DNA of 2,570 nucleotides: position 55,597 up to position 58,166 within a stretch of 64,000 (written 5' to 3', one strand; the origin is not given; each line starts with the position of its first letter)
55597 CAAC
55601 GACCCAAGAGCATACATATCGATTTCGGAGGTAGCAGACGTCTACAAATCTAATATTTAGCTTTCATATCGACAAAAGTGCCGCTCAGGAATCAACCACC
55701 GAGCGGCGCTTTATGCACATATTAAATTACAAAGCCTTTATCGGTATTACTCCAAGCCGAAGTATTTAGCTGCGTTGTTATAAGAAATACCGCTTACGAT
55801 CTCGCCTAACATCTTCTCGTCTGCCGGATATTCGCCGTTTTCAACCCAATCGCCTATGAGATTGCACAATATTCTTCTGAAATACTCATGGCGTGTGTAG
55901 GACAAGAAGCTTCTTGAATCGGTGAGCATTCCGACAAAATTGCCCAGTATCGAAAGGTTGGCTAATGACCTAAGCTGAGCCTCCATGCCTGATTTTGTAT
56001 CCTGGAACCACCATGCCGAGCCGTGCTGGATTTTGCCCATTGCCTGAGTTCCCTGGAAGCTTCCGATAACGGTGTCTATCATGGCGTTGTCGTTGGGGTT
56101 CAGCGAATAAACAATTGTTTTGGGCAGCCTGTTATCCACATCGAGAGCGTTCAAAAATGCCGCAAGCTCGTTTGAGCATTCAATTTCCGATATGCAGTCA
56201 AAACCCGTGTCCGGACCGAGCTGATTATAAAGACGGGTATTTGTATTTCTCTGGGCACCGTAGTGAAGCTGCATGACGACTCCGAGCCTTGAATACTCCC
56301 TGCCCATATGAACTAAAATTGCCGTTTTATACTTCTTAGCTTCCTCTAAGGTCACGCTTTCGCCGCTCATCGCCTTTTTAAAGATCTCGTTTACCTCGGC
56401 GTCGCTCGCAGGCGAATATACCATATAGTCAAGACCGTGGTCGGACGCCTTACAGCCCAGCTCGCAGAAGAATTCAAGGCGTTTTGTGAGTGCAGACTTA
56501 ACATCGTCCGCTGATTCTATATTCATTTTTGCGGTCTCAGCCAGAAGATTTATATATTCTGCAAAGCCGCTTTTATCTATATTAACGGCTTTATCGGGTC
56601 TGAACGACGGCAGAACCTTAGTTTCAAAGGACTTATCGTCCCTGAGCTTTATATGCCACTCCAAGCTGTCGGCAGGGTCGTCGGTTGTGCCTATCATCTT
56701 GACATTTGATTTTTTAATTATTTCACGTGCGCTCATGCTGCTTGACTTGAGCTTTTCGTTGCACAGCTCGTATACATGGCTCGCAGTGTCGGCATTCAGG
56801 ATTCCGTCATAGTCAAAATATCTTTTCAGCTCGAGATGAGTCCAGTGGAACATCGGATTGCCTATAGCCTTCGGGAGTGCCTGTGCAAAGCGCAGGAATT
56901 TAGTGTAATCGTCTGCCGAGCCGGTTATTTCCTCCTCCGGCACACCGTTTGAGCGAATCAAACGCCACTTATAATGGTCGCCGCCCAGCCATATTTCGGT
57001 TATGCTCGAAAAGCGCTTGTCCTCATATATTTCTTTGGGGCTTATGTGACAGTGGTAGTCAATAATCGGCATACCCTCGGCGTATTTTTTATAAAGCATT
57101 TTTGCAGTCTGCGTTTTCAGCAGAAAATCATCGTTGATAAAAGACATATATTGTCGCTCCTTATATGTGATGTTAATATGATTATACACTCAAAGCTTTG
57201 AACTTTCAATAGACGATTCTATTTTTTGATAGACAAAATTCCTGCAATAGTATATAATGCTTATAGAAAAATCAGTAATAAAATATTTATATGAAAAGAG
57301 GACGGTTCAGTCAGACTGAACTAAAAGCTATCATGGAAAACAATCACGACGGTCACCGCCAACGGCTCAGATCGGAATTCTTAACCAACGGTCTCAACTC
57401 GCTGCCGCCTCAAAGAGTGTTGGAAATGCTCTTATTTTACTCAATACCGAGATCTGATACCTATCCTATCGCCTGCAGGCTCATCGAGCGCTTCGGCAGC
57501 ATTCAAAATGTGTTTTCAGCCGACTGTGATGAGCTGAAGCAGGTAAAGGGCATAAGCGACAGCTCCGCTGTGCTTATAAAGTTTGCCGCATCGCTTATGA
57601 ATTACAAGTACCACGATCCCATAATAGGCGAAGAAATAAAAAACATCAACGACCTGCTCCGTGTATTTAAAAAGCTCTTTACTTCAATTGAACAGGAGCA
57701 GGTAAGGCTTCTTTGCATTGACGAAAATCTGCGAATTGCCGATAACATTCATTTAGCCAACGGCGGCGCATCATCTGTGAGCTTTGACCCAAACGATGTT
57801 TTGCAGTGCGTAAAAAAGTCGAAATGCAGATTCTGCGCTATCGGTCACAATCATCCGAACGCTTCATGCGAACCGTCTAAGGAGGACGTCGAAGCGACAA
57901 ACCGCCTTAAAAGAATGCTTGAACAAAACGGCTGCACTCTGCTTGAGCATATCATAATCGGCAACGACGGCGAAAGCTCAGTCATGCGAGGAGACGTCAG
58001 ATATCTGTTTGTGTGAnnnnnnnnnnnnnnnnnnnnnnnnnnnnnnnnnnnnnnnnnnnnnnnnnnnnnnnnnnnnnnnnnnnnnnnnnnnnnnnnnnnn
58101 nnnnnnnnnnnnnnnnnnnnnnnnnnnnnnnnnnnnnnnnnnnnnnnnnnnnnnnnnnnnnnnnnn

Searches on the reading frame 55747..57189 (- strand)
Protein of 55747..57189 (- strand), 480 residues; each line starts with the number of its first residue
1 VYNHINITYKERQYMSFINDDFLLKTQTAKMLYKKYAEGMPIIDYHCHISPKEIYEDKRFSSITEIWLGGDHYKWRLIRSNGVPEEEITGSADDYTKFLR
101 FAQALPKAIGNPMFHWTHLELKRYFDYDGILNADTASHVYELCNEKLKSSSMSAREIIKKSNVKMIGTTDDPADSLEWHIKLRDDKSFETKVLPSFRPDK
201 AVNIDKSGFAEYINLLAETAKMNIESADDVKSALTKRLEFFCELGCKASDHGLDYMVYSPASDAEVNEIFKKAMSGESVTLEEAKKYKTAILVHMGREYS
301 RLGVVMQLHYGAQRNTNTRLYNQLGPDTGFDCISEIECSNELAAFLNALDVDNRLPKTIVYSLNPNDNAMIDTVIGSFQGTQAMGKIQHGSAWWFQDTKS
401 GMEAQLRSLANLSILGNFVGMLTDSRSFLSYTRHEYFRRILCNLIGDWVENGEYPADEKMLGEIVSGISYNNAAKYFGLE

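Call 14: search_protein_families(library=pfam, proteins=[window:55747-57189:-])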
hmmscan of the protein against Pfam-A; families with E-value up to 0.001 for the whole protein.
window:55747-57189:- (480 aa): 1 family
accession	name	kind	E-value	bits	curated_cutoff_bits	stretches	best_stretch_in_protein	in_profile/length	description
PF02614.20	UxaC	-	3.9e-205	682.5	25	1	16-477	3-464/464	Glucuronate isomerase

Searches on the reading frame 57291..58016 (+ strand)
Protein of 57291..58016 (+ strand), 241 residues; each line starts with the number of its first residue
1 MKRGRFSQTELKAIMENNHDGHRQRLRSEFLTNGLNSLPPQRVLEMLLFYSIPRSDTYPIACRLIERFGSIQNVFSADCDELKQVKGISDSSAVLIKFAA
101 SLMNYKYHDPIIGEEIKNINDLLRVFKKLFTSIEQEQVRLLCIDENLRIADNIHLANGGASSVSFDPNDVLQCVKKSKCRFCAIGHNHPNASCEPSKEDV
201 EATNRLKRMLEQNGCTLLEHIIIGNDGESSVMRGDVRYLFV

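Call 14: search_protein_families(library=pfam, proteins=[window:57291-58016:+])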
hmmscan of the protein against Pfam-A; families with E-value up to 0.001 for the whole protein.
window:57291-58016:+ (241 aa): 1 family
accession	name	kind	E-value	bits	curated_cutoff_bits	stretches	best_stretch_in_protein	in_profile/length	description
PF04002.20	RadC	-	1.4e-23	83.5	22.1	1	117-231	2-116/121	RadC-like JAB domain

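Call 20: find_encoding_contigs(protein=window:57291-58016:+, flank=10000, max_places=10)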
Protein window:57291-58016:+ (241 aa): 24 contigs read that carry it; 10 places shown.
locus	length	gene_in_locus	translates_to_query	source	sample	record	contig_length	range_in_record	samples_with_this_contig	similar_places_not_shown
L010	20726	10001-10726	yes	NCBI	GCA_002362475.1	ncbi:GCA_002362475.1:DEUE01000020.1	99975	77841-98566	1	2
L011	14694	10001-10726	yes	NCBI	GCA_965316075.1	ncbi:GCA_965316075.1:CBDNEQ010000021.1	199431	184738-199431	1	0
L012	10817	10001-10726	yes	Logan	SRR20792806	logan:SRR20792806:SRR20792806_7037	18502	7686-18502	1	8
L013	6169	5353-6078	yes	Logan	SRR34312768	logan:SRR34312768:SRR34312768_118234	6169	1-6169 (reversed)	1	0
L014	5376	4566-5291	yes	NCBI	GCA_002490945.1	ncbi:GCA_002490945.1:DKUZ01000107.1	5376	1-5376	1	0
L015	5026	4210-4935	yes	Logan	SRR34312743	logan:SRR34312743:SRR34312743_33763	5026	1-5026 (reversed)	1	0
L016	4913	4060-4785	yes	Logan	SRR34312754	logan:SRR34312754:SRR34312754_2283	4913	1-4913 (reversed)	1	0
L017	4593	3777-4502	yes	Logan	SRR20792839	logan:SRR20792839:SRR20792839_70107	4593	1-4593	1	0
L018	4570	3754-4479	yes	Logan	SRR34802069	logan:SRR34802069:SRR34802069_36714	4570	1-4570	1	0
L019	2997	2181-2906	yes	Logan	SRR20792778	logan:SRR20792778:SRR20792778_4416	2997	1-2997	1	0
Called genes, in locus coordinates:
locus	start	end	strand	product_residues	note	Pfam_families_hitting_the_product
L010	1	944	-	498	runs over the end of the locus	PF14821:Thr_synth_N, PF00291:PALP, PF24857:THR4_C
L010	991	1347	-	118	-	PF02021:UPF0102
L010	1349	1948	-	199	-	PF01351:RNase_HII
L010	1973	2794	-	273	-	PF03193:RsgA_GTPase (faint), PF01926:MMR_HSR1, PF02421:FeoB_N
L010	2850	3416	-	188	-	PF10502:Peptidase_S26, PF00717:Peptidase_S24 (weak)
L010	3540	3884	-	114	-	PF01245:Ribosomal_L19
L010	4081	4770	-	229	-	PF10105:DUF2344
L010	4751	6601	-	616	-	PF19864:Radical_SAM_N2, PF04055:Radical_SAM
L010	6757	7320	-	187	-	PF02163:Peptidase_M50 (weak)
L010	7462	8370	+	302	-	PF02588:YitT_membrane, PF10035:DUF2179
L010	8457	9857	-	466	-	PF02614:UxaC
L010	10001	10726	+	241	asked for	PF04002:RadC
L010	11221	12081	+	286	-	PF02311:AraC_binding, PF12833:HTH_18, PF00165:HTH_AraC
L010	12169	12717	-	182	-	PF00149:Metallophos, PF12850:Metallophos_2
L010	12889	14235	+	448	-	PF13440:Polysacc_synt_3 (faint), PF01554:MatE, PF03023:MurJ, PF01554:MatE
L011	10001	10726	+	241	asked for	PF04002:RadC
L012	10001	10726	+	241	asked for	PF04002:RadC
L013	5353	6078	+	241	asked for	PF04002:RadC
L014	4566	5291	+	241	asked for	PF04002:RadC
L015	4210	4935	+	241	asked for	PF04002:RadC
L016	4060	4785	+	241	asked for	PF04002:RadC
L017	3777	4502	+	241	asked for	PF04002:RadC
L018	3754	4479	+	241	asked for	PF04002:RadC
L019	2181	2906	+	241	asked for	PF04002:RadC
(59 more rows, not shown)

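Call 42: find_homologous_proteins(query=window:57291-58016:+, max_evalue=1e-30)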
Query window:57291-58016:+ (241 aa): 110 proteins with E <= 1e-30 among 557 candidates.
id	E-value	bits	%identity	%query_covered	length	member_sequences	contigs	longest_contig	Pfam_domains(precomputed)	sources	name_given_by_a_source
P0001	1.9e-154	530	98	100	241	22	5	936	PF04002.21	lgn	-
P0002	2.3e-49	186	40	94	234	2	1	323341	PF04002.21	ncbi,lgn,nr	ncbi:MAG: hypothetical protein LUE20_06145 [Oscillospiraceae bacterium]|nr:hypothetical protein [Osc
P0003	2.6e-48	183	40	90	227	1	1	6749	PF04002.21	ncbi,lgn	-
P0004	1.5e-47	180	39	90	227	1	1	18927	PF04002.21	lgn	-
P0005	8.6e-47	178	41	87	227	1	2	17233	PF04002.21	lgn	-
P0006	1.2e-39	154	39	86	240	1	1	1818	PF04002.21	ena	-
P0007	5.2e-39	152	39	90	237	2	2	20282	PF04002.21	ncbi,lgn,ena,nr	ncbi:MAG: RadC family protein [Oscillospiraceae bacterium]|nr:RadC family protein [Oscillospiraceae 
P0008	2.7e-38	150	38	87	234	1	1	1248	PF04002.21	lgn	-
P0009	3.0e-38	150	38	86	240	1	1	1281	PF04002.21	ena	-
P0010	3.4e-38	150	34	95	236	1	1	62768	PF04002.21,PF20582.5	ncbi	-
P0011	4.0e-38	149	38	86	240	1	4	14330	PF04002.21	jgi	-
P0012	4.1e-38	149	38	86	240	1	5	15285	PF04002.21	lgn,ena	-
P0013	1.1e-37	148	37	90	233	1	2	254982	PF12826.14,PF04002.21,PF20582.5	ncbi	-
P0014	3.7e-37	146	39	86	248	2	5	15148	PF04002.21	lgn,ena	-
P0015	4.4e-37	146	37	90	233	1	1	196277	PF04002.21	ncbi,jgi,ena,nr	ncbi:MAG: hypothetical protein FWG90_01435 [Oscillospiraceae bacterium]|nr:hypothetical protein [Osc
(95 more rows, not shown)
